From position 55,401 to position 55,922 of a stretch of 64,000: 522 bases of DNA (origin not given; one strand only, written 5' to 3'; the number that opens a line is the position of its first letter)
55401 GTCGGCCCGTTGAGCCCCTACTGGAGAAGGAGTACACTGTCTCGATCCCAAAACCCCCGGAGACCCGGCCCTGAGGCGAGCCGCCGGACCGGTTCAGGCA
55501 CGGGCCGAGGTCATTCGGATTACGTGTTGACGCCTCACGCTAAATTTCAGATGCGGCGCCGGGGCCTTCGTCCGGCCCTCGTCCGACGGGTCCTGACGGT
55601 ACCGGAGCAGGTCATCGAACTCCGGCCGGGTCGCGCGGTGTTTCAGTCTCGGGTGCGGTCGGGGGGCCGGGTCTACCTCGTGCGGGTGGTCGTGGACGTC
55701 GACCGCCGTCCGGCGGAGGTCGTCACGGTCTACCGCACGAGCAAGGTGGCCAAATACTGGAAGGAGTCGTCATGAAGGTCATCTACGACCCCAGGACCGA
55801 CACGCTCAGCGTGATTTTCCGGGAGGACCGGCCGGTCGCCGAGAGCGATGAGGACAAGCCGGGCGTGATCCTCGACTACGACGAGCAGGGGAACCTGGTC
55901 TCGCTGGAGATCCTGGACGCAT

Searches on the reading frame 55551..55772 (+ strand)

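Call 73: search_protein_families(library=pfam, proteins=[window:55551-55772:+], max_evalue=0.01)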
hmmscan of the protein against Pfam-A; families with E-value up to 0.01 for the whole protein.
seq(74 aa): 1 family
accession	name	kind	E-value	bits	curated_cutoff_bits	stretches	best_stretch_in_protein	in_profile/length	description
PF14076.12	DUF4258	-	9.9e-05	23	25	1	1-62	9-71/71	Domain of unknown function (DUF4258)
